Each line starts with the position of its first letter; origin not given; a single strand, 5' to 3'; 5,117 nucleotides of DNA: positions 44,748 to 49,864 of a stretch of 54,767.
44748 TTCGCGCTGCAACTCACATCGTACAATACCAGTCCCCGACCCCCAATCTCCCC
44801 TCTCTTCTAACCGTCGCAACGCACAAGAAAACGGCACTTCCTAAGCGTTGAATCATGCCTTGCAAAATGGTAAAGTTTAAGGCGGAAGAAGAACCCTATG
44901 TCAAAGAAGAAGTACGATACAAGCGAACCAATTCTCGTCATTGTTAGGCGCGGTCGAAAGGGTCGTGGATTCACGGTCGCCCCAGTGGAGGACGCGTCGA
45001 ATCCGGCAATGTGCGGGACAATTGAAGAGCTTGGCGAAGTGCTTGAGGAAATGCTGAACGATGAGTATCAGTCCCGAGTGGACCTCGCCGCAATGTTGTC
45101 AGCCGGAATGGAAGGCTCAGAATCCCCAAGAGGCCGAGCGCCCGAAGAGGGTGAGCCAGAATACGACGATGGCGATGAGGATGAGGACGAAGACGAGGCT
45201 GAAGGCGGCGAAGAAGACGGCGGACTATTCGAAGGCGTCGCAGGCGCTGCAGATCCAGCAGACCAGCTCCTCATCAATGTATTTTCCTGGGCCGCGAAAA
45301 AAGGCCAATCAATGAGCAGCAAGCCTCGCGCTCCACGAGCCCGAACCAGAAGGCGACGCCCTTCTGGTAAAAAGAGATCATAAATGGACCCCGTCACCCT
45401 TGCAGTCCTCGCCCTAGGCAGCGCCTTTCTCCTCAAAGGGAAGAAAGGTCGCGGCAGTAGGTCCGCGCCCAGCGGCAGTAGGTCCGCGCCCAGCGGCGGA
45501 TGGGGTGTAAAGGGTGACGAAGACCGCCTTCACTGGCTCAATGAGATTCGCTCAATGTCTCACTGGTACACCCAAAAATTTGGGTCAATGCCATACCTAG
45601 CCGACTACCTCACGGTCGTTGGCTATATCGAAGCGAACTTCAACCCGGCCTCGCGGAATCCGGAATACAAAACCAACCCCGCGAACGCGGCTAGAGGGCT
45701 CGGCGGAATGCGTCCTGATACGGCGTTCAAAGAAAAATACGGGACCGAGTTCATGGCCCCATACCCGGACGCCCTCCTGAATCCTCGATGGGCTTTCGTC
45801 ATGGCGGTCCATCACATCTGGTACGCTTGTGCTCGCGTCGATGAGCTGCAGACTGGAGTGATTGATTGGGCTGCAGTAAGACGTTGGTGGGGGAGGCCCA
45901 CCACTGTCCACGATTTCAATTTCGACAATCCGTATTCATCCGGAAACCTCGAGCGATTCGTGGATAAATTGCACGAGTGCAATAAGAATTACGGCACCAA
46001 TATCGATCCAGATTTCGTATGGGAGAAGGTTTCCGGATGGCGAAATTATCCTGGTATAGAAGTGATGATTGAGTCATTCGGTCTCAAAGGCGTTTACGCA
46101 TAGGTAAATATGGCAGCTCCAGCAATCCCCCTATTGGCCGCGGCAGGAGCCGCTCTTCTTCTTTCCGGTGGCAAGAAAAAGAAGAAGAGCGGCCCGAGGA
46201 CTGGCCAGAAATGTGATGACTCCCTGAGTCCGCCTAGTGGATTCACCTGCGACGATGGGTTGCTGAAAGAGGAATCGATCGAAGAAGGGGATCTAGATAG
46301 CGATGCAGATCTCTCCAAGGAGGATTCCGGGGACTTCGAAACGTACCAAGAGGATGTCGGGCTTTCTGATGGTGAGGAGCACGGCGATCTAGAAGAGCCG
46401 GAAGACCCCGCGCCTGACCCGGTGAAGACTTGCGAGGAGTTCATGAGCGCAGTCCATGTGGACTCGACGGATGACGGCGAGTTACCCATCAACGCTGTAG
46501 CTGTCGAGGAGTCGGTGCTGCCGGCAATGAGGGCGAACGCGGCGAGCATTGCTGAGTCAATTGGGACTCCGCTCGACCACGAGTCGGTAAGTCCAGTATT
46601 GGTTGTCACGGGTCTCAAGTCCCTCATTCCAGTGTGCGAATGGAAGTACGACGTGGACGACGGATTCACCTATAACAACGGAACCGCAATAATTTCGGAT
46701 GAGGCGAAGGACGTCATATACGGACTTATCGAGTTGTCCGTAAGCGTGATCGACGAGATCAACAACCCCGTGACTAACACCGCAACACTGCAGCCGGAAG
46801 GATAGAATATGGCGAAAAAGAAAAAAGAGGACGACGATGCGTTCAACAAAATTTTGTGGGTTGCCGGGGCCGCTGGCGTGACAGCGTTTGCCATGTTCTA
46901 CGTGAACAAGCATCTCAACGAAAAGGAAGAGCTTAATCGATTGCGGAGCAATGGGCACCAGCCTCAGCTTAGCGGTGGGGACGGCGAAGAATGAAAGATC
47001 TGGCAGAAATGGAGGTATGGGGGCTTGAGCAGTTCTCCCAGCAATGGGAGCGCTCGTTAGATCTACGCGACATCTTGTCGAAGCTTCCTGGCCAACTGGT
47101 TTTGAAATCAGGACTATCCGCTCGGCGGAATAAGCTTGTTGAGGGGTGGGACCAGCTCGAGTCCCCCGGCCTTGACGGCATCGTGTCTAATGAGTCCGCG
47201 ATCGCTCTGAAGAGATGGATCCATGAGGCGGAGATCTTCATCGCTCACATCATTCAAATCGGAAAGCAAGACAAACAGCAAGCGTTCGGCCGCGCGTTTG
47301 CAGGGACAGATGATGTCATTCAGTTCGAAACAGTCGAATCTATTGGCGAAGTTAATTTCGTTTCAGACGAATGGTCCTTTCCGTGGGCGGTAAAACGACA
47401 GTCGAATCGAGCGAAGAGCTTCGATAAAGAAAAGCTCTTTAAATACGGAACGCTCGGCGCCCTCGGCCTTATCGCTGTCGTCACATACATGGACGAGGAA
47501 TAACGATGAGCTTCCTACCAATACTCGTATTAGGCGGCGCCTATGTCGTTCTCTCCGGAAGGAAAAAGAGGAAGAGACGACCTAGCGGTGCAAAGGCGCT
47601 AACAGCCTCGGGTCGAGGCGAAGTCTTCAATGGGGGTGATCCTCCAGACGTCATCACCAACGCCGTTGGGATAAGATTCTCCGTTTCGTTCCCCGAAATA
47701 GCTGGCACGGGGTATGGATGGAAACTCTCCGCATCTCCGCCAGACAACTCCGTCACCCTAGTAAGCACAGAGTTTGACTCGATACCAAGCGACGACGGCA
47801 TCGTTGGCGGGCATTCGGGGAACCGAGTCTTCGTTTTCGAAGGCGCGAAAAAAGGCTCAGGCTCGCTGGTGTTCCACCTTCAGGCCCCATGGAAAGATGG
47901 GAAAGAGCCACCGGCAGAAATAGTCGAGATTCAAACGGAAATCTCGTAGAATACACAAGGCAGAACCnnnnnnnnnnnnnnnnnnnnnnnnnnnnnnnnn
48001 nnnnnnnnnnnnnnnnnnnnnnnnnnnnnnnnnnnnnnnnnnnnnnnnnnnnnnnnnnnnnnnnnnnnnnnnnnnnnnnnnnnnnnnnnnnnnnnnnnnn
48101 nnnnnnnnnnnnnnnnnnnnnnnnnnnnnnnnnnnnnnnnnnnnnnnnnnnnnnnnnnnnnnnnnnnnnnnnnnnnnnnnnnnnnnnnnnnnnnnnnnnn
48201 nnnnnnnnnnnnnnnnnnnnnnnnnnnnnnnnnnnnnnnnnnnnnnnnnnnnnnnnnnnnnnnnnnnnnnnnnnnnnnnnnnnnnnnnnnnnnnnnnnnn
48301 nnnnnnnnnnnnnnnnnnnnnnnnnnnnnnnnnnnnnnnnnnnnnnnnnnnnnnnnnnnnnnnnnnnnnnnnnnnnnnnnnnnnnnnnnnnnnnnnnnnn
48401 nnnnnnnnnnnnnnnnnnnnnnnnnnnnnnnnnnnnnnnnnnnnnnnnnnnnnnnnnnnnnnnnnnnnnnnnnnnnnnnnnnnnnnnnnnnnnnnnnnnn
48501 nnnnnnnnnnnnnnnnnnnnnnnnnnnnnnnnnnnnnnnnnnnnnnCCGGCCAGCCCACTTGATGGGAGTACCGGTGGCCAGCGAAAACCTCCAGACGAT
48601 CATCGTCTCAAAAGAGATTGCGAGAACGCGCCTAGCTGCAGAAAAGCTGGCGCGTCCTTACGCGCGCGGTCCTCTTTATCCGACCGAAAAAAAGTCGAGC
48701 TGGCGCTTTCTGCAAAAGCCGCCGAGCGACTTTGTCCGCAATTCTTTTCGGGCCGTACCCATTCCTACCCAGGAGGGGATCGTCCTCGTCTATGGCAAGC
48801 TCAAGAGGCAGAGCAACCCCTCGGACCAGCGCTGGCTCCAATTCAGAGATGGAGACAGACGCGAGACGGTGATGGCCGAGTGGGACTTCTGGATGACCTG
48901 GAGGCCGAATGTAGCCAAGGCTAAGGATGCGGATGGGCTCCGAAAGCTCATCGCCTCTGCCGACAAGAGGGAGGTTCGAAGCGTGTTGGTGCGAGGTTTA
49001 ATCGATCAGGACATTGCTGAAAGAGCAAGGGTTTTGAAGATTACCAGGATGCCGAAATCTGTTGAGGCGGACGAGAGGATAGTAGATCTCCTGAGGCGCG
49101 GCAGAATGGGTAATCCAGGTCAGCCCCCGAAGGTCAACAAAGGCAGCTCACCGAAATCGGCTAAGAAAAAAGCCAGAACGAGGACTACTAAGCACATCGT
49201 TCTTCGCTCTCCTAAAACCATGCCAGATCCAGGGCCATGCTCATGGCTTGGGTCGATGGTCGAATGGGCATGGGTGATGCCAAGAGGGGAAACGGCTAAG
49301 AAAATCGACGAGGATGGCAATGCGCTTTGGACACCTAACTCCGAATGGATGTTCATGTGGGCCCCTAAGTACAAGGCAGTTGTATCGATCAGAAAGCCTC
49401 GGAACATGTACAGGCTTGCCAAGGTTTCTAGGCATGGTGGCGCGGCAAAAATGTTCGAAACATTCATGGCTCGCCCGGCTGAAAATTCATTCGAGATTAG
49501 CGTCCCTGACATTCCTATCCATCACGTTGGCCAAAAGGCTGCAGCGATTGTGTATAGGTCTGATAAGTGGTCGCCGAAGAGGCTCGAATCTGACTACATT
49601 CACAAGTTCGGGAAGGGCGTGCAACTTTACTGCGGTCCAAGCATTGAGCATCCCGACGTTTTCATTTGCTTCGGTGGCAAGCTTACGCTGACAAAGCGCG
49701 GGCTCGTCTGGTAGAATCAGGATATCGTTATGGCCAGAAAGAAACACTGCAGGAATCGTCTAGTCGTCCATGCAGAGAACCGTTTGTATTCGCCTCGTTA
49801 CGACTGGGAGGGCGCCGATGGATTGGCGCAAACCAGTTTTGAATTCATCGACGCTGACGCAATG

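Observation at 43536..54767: At least 16 genes share one N-terminal module: a short Gly/Ala/Leu hydrophobic helix followed by a poly-Lys run, on otherwise unrelated proteins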

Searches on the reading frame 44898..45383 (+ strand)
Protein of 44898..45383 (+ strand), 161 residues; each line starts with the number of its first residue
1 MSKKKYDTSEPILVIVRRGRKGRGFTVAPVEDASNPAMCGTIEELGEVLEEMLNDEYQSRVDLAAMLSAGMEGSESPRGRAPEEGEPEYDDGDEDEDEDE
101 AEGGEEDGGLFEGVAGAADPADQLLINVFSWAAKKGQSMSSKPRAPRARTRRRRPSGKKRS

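Call 7: search_protein_families(library=pfam, proteins=[window:44898-45383:+], max_evalue=0.01)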
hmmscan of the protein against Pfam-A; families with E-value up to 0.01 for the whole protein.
window:44898-45383:+ (161 aa): 0 families

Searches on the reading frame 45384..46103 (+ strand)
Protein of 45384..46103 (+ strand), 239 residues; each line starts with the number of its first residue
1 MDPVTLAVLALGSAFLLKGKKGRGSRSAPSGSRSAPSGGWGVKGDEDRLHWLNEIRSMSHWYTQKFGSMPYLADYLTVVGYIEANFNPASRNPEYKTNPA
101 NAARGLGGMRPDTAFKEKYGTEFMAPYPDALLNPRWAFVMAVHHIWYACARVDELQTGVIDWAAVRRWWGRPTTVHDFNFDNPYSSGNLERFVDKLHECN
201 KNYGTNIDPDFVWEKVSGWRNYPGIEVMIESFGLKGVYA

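Call 6: search_protein_families(library=pfam, proteins=[window:45384-46103:+], max_evalue=0.01)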
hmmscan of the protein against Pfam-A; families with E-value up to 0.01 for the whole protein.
window:45384-46103:+ (239 aa): 0 families

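Call 10: search_protein_families(library=phrogs, proteins=[window:45384-46103:+], max_evalue=0.01)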
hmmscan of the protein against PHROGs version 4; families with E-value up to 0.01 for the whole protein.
window:45384-46103:+ (239 aa): 0 families

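Call 15: find_homologous_proteins(query=window:45384-46103:+, max_evalue=0.001)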
Query window:45384-46103:+ (239 aa): 56 proteins with E <= 0.001 among 484 candidates.
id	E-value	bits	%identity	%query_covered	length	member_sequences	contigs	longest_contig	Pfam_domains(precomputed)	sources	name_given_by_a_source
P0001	1.0e-158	544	97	100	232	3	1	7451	-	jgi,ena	-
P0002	2.8e-128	445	79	100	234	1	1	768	-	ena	-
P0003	2.3e-121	422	72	100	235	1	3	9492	-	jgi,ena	-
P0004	1.1e-109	384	69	100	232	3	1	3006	-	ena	-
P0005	5.6e-106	372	65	100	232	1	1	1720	-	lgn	-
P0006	5.7e-105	368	66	100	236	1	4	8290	-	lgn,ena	-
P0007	1.5e-104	367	67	100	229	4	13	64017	-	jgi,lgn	jgi:hypothetical protein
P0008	7.3e-104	365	65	100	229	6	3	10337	-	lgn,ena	-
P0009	2.0e-103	363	67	100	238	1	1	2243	-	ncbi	-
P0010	5.5e-101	355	65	100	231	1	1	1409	-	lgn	-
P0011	1.8e-98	347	59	100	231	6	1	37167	-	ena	-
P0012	1.9e-98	347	62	99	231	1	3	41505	-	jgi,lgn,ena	-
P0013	4.6e-97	342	60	100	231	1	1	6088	-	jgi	-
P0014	2.1e-95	337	60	100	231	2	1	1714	-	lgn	-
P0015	1.1e-94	335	61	100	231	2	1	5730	-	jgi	-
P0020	2.2e-78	281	55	99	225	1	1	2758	PF01464.26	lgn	-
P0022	3.8e-78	280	54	98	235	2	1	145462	-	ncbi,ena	-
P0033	3.7e-69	251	59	77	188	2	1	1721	PF01464.26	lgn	-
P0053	8.7e-50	187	47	79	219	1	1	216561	-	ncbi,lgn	-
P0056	2.1e-19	88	39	70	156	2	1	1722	PF01464.26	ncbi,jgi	-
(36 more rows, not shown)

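Call 17: find_encoding_contigs(protein=P0022, flank=10000, max_places=2)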
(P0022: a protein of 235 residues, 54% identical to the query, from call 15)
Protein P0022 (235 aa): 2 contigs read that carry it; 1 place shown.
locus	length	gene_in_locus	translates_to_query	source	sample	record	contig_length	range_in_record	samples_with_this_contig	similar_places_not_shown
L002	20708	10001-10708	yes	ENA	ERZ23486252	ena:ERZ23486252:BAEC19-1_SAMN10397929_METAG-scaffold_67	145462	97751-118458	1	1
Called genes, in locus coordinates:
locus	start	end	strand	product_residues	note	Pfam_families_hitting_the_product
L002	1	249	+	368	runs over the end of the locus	-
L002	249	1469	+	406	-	-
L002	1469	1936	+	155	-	-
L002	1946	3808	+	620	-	-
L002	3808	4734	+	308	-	-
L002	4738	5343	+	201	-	-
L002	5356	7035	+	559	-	-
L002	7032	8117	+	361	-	-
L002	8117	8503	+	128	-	-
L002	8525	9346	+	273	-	-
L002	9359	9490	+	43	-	-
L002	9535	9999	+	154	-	-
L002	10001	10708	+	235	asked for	-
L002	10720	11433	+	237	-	-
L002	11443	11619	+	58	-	-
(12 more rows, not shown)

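Call 18: find_encoding_contigs(protein=P0053, flank=10000, max_places=2)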
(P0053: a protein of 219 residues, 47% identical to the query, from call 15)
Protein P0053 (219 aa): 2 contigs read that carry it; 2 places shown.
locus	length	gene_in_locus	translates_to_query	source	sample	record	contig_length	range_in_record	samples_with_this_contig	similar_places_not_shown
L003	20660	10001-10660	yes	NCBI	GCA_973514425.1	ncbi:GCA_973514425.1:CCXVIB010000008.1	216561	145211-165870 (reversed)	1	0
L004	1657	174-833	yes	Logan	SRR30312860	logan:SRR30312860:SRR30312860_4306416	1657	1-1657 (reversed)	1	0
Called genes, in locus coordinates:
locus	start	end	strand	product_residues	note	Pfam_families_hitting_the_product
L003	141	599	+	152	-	-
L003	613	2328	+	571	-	-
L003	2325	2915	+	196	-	-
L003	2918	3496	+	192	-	-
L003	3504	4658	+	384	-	PF01385:OrfB_IS605, PF07282:Cas12f1-like_TNB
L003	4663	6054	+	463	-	-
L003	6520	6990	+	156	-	-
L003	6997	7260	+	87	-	-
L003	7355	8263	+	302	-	-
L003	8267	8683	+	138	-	-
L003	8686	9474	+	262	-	-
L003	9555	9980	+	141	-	-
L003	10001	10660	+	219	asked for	-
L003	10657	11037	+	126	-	-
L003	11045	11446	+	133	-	-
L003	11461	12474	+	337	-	PF01471:PG_binding_1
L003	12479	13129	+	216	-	PF01471:PG_binding_1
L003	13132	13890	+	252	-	-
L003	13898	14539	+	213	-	-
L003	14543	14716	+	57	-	-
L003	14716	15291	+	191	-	-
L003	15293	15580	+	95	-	PF03891:DUF333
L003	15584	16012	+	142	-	PF09394:Inhibitor_I42 (weak)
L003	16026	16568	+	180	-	-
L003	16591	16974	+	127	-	PF00085:Thioredoxin, PF13098:Thioredoxin_2 (weak)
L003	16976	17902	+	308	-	-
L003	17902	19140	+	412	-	-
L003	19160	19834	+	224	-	-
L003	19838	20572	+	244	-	-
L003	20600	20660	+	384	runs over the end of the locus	PF01385:OrfB_IS605, PF07282:Cas12f1-like_TNB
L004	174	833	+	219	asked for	-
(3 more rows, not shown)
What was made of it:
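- Thioredoxin, DUF333 and PG_binding in L003 (call 18).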

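Call 26: find_related_loci(query=A2, collection=genome_contigs, flank=10000)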
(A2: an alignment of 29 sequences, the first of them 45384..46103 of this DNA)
Query A2 (239 aa) in genome_contigs; peptide patterns used: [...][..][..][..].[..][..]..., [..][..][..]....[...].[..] (x = any residue, [..] = any of these).
20 stretches matched a pattern, but none encodes a relative of the query by tblastn (E <= 1e-3).

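Call 27: find_related_loci(query=A2, collection=metagenome_contigs, flank=10000)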
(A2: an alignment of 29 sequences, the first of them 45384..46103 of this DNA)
Query A2 (239 aa) in metagenome_contigs; peptide patterns used: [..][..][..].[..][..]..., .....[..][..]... (x = any residue, [..] = any of these).
282 stretches matched a pattern; 32 encode a relative of the query (tblastn E <= 1e-3); 32 distinct loci.
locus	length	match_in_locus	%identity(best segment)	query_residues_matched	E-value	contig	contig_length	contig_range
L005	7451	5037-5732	97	1-239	8e-158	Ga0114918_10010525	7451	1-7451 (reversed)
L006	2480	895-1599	72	1-239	1e-122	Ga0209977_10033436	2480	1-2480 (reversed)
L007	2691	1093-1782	66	1-239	7e-110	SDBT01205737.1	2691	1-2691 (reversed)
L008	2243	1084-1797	67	1-239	2e-110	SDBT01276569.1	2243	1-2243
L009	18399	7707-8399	62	1-239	1e-105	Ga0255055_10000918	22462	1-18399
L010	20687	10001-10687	67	1-239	3e-107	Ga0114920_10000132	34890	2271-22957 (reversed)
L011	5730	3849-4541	61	1-239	2e-99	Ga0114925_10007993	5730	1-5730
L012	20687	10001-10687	62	1-237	3e-93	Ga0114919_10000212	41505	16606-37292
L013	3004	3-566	64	52-239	2e-89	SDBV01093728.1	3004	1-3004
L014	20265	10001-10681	54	1-234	8e-84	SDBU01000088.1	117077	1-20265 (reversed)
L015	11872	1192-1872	52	1-233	2e-77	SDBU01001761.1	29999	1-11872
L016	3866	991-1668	49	1-234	3e-76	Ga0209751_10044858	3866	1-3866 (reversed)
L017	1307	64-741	50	1-234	2e-78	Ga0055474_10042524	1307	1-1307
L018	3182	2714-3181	62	1-164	2e-68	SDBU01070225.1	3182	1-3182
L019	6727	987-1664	50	1-235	3e-66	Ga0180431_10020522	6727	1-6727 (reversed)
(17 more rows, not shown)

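Call 72: search_protein_families(library=pfam, alignment_id=A2, max_evalue=0.01)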
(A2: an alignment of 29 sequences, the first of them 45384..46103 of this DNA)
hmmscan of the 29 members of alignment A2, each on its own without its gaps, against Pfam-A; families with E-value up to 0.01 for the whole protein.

A. member 1, window:45384-46103:+ (239 aa): 0 families

B. families by the number of members that match (of 29 scanned): 1 family
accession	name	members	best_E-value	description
PF01464.25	SLT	12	1.4e-05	Transglycosylase SLT domain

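Call 93: search_solved_structures(query=A2, max_evalue=0.1)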
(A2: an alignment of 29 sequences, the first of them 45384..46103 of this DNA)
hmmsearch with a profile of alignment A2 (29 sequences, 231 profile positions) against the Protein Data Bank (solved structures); distinct sequences matched with E-value up to 0.1: 0.

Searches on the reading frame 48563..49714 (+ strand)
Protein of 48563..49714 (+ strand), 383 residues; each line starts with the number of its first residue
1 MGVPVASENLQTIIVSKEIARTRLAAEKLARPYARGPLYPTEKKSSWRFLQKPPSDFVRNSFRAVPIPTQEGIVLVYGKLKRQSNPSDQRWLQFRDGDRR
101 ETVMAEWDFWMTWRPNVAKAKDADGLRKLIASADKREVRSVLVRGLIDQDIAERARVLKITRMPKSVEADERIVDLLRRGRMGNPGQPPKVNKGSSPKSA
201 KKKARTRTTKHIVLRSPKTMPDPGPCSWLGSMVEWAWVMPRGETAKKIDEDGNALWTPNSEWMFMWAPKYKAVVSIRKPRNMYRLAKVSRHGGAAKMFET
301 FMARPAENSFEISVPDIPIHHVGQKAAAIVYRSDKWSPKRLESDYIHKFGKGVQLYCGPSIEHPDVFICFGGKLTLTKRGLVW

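Call 7: search_protein_families(library=pfam, proteins=[window:48563-49714:+], max_evalue=0.01)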
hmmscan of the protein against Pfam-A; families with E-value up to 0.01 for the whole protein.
window:48563-49714:+ (383 aa): 0 families

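Call 10: search_protein_families(library=phrogs, proteins=[window:48563-49714:+], max_evalue=0.01)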
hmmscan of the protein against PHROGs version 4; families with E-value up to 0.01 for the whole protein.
window:48563-49714:+ (383 aa): 0 families

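Call 91: search_solved_structures(query=window:48563-49714:+, max_evalue=1)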
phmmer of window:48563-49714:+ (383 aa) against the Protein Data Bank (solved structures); distinct sequences matched with E-value up to 1: 1.
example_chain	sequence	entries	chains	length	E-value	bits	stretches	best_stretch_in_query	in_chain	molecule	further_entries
4v0j_A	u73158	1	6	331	0.57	12.3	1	49-135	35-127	ACYL-[ACYL-CARRIER-PROTEIN] DESATURASE, CHLOROPLASTIC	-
